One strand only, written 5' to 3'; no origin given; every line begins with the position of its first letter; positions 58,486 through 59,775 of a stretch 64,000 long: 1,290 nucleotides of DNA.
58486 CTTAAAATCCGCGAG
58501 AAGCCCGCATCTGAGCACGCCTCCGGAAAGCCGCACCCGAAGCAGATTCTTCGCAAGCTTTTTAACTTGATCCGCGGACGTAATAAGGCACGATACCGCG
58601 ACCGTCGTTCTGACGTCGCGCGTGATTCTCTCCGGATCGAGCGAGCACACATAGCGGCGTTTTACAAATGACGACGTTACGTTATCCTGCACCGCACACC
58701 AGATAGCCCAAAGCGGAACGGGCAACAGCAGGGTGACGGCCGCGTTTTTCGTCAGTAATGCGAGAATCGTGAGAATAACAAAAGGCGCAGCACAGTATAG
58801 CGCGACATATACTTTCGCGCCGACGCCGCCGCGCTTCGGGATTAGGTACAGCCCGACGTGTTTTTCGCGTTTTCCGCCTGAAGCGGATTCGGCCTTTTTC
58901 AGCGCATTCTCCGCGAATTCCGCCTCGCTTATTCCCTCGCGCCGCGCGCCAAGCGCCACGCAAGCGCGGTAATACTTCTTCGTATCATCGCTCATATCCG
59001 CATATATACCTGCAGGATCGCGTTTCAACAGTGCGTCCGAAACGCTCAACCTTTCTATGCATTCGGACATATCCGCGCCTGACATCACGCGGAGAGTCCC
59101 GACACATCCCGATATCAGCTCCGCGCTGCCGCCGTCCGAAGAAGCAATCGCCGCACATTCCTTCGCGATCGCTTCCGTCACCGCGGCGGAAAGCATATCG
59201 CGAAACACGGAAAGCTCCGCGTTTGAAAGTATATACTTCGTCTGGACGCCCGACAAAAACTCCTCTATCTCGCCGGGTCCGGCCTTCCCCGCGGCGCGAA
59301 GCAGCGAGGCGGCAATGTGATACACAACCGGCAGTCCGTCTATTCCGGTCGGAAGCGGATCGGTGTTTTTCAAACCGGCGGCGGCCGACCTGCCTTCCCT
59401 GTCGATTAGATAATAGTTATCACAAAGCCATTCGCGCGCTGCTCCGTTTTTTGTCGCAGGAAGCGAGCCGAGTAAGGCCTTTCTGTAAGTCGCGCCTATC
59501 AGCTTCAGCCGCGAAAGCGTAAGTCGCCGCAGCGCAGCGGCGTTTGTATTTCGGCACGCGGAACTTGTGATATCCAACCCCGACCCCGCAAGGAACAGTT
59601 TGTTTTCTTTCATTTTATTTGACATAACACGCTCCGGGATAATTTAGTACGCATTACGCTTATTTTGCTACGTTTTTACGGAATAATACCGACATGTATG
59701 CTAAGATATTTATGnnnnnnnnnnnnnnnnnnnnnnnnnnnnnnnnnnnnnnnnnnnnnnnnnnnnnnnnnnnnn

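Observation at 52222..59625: A cyclic beta-1,2-glucan-synthase-like 2,467-aa enzyme in a Gram-positive spore former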

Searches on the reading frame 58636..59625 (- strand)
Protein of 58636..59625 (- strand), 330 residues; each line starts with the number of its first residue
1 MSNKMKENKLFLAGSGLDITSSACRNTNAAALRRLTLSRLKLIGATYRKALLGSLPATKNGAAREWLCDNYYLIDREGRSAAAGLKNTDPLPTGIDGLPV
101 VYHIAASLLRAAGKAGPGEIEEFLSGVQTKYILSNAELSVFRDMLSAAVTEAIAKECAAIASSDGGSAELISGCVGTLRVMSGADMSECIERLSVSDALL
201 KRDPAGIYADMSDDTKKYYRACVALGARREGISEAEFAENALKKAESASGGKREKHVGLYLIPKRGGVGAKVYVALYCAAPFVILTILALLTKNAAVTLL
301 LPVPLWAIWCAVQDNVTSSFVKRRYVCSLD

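Call 58: search_solved_structures(query=window:58636-59625:-, max_evalue=10, show_alignments=1)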
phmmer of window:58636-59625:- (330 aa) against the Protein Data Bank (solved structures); distinct sequences matched with E-value up to 10: 0.
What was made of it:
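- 58816..59625 (-): N-terminal domain (aa 1-270), with the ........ motif. It is a reduced version of the Cgs NTD scaffold and primer chamber. phmmer finds nothing in the PDB (call 58).
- Tried and rejected: phmmer of the N-terminal 330 aa against the PDB at E up to 10: nothing (call 58).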

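Call 70: predict_structure(alignment_id=A4)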
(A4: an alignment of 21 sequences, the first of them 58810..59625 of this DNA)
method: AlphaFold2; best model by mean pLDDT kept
length: 272 residues; sequences in the alignment: 21
mean_pLDDT: 90.6   pTM: 0.87
mean pLDDT of the five models: 90.6, 90.1, 89.8, 88.6, 88.4
residues with pLDDT >= 90: 210; 70-90: 43; 50-70: 13; < 50: 6
segments of 3 or more residues with pLDDT < 50: 267-272
pLDDT, mean of each block of 10 residues (from residue 1): 72 91 79 98 97 85 95 98 93 92 96 93 95 92 97 96 89 96 86 93 95 92 92 95 95 93 61 38
secondary structure, 60 per line:
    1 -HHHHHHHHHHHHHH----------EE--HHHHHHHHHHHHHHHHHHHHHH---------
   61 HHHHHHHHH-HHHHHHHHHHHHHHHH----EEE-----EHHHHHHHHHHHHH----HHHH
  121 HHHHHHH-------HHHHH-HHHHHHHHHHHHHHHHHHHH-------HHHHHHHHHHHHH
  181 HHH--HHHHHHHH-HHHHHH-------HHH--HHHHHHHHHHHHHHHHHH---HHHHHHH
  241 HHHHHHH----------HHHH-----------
elements in order: H2-15 H30-51 H61-69 H71-86 E91-93 H100-112 H117-127 H135-139 H141-160 H168-183 H186-193 H195-200 H213-230 H234-247 H258-261

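Call 72: fold_search(model_id=the predicted structure, library=pdb)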
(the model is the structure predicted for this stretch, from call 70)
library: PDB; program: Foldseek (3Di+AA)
matches with E <= 10: 170; with E <= 0.001: 2
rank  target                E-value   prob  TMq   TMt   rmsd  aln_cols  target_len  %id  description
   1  8rf9                  2.1e-05  1.00  0.71  0.08   6.1       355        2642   16  CgsiGP1 sample in nanodisc (released 2024-03-20)
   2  8rfe_A                2.0e-04  1.00  0.67  0.08   7.4       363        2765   17  CgsiGP2 sample in nanodisc (released 2024-03-20)
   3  2ppq                  2.5e-01  0.99  0.43  0.39   6.4       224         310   13  Crystal structure of the homoserine kinase from Agrobacterium tumefaciens (released 2007-06-05)
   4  4pdy                  3.7e-01  0.97  0.42  0.36   8.0       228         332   10  Crystal structure of aminoglycoside phosphotransferase from Alicyclobacillus acidocaldarius subsp. acidocaldarius DSM 44 (released 2014-05-07)
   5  8d9p                  5.8e-01  0.20  0.18  0.23  16.2       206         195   12  De Novo Photosynthetic Reaction Center Protein Equipped with Heme B and Mn(II) cations (released 2022-09-28)
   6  6z0c_B                6.6e-01  0.16  0.18  0.22  15.1       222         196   10  Structure of in silico modelled artificial Maquette-3 protein (released 2021-03-17)
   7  8r0n_A                8.7e-01  0.06  0.13  0.12  22.1       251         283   14  Cryo-EM structure of the microbial rhodopsin CryoR1 at pH 10.5 in detergent in the ground state (released 2025-05-14)
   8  6vq6_b                1.0e+00  0.07  0.11  0.14  16.5       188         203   12  Mammalian V-ATPase from rat brain - composite model of rotational state 1 bound to ADP and SidK (built from focused re (released 2020-03-18)
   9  1i0a_C                1.0e+00  0.06  0.15  0.10  23.4       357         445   11  CRYSTAL STRUCTURE OF WILD TYPE TURKEY DELTA 1 CRYSTALLIN (EYE LENS PROTEIN) (released 2001-04-21)
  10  2qg7_E                1.1e+00  0.54  0.34  0.27   8.2       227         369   10  Plasmodium vivax ethanolamine kinase Pv091845 (released 2007-07-24)
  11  5eqp_A                1.2e+00  0.54  0.37  0.30   9.4       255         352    7  Crystal structure of choline kinase alpha-1 bound by 6-[(4-methyl-1,4-diazepan-1-yl)methyl]quinoline (compound 37) (released 2016-01-06)
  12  8bi6_A                1.2e+00  0.51  0.36  0.30   9.1       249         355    9  Crystal structure of human Choline Kinase A in complex with UNC0638 (released 2023-11-15)
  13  6xbw_c                1.3e+00  0.08  0.13  0.18  13.6       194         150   11  Cryo-EM structure of V-ATPase from bovine brain, state 1 (released 2020-08-19)
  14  6xbw_o                1.4e+00  0.05  0.11  0.17  16.8       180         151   12  Cryo-EM structure of V-ATPase from bovine brain, state 1 (released 2020-08-19)
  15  4da5_B                1.6e+00  0.57  0.38  0.33   8.8       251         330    9  Choline Kinase alpha acts through a double-displacement kinetic mechanism involving enzyme isomerisation, as determine (released 2013-04-17)
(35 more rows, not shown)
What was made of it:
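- Tried and rejected: This was resolved by an AF2 model plus Foldseek (calls 70, 72).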
